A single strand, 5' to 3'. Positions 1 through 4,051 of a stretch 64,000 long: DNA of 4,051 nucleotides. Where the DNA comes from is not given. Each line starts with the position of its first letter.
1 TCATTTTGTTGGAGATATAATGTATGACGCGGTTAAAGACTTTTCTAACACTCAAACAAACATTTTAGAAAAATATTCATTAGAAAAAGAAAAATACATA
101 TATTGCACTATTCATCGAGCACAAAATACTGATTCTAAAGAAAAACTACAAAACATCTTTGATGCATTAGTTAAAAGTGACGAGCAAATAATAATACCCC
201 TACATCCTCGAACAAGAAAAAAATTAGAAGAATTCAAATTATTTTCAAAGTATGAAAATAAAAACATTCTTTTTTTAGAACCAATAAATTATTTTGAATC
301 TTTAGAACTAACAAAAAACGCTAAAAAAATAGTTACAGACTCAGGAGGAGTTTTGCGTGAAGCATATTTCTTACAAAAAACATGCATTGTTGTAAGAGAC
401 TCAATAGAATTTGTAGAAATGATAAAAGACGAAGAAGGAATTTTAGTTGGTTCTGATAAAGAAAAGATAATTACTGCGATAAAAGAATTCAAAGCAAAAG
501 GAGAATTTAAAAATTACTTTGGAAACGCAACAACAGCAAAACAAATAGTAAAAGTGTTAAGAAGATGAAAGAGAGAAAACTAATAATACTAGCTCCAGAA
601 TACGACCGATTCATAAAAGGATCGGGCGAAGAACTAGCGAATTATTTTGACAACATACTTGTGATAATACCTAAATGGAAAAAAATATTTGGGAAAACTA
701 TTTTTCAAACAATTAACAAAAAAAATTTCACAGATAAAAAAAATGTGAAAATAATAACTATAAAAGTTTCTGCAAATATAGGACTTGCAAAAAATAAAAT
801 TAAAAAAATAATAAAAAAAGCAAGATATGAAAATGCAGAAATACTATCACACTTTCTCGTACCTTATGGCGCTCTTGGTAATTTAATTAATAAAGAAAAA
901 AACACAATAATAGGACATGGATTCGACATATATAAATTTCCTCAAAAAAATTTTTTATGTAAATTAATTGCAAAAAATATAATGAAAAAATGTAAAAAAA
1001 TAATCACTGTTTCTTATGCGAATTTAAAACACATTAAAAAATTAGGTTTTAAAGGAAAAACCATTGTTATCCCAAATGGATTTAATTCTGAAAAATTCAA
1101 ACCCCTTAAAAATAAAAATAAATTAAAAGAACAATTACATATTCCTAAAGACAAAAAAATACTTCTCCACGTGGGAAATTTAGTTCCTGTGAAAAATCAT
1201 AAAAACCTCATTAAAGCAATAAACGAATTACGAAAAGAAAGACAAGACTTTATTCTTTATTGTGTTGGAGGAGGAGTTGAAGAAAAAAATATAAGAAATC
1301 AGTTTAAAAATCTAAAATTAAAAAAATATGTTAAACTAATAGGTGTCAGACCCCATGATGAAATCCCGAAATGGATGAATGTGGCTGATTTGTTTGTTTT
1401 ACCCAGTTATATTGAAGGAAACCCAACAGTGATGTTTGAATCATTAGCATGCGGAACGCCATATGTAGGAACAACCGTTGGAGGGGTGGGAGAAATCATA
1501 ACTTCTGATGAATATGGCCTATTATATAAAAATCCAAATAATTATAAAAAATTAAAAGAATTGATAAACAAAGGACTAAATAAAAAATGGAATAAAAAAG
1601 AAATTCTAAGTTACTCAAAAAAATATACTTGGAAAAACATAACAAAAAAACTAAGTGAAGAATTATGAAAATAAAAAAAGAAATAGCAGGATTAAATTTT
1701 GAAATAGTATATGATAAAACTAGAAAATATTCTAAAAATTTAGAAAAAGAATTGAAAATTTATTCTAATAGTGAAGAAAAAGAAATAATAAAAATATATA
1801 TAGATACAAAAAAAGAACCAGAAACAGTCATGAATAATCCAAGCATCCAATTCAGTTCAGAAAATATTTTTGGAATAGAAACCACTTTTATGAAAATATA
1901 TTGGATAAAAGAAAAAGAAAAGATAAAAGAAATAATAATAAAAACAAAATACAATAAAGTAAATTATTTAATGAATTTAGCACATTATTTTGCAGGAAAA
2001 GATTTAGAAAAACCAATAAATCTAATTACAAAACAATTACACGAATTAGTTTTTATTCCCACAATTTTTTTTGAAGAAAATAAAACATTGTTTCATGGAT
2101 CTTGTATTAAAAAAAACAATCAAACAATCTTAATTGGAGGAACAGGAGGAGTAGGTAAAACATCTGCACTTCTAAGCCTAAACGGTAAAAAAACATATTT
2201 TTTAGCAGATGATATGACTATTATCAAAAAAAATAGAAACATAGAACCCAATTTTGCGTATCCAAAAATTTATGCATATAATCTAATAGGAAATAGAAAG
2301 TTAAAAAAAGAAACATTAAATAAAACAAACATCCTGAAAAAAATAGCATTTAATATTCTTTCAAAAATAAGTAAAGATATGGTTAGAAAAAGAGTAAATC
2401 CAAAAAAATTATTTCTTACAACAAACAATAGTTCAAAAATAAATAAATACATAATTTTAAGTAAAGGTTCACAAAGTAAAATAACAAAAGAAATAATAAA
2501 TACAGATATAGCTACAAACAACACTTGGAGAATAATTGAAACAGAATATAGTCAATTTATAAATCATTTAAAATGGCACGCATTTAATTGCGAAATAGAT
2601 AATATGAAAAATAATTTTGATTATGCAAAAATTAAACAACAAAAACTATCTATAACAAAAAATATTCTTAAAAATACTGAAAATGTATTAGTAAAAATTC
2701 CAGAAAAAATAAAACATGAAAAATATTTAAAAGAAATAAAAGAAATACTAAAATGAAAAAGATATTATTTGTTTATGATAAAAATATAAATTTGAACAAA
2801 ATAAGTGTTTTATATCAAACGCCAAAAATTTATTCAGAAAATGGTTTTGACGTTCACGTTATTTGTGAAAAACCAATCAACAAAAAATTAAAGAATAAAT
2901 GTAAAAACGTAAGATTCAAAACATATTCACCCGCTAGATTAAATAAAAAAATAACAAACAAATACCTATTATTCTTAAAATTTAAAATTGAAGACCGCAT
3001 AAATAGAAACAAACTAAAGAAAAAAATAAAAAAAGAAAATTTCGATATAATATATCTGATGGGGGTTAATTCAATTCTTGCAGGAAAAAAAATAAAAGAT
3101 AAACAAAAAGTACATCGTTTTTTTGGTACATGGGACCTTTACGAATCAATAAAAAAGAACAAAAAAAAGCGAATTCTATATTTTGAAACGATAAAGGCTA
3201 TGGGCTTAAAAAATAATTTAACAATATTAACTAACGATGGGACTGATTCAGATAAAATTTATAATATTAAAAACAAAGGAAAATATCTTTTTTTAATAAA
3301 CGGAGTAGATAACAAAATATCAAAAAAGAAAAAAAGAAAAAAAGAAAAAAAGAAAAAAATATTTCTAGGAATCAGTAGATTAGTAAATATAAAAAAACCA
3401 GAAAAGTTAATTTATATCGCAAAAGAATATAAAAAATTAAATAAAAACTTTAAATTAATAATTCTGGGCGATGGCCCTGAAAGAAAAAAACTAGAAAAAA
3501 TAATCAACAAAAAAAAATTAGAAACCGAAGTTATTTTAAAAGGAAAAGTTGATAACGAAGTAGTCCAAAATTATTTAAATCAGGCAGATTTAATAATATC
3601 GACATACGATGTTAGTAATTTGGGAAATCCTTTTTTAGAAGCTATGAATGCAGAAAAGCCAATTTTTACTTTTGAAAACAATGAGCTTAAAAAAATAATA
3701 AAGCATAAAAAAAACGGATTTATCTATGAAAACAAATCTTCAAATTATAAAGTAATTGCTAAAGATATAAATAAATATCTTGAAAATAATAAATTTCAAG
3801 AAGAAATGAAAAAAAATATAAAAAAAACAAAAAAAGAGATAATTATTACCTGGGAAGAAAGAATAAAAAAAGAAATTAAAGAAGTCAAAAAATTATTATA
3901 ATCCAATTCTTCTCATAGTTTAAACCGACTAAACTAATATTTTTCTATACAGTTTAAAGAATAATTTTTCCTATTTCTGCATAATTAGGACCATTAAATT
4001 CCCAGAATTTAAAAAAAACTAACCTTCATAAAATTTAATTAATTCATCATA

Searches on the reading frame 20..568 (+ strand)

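Call 76: search_protein_families(library=pfam, proteins=[window:20-568:+], max_evalue=0.001)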
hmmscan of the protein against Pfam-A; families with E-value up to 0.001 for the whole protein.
window:20-568:+ (182 aa): 1 family
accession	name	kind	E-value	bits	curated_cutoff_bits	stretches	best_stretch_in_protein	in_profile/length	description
PF02350.25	Epimerase_2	-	5.6e-38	131.1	30.6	1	11-181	170-347/347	UDP-N-acetylglucosamine 2-epimerase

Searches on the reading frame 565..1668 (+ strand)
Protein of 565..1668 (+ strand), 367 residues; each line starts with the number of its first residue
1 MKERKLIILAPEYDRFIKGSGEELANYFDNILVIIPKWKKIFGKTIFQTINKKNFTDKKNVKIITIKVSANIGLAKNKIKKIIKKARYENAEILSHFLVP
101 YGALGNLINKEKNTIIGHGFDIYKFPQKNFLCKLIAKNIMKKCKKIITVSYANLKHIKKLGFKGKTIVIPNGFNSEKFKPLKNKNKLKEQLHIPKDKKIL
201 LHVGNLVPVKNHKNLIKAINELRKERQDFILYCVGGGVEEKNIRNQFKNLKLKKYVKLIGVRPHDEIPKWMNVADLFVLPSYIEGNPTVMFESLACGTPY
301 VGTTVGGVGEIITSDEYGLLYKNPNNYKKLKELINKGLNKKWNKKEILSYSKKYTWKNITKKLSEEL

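Call 76: search_protein_families(library=pfam, proteins=[window:565-1668:+], max_evalue=0.001)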
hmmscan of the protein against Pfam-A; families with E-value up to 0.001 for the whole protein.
window:565-1668:+ (367 aa): 5 families
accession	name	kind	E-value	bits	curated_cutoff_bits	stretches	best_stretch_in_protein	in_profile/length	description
PF00534.26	Glycos_transf_1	-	2.3e-37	128.6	26.4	1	184-348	2-165/172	Glycosyl transferases group 1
PF13692.12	Glyco_trans_1_4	-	5.6e-27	95.2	27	1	198-335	2-137/142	Glycosyl transferases group 1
PF13477.12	Glyco_trans_4_2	-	7.6e-06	26.6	23.4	1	59-150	43-139/139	Glycosyl transferase 4-like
PF20706.3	GT4-conflict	-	1.1e-05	25.1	26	1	180-314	179-322/385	Family 4 Glycosyltransferase in conflict systems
PF13439.12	Glyco_transf_4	-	8.7e-05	23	28.5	1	78-176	60-169/170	Glycosyltransferase Family 4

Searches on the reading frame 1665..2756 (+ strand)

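Call 76: search_protein_families(library=pfam, proteins=[window:1665-2756:+], max_evalue=0.001)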
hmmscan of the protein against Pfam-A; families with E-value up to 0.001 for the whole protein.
window:1665-2756:+ (363 aa): 1 family
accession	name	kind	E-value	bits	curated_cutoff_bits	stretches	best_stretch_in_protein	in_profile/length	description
PF07475.17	Hpr_kinase_C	-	4.3e-05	23.5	33.3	1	140-191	6-57/171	HPr Serine kinase C-terminal domain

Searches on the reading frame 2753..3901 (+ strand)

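Call 76: search_protein_families(library=pfam, proteins=[window:2753-3901:+], max_evalue=0.001)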
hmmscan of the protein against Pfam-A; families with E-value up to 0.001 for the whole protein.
window:2753-3901:+ (382 aa): 2 families
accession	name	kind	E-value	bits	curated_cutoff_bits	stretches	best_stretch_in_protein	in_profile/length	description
PF00534.26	Glycos_transf_1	-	9.9e-29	100.5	26.4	1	190-358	4-171/172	Glycosyl transferases group 1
PF13692.12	Glyco_trans_1_4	-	1.2e-18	68.2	27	1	202-344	2-141/142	Glycosyl transferases group 1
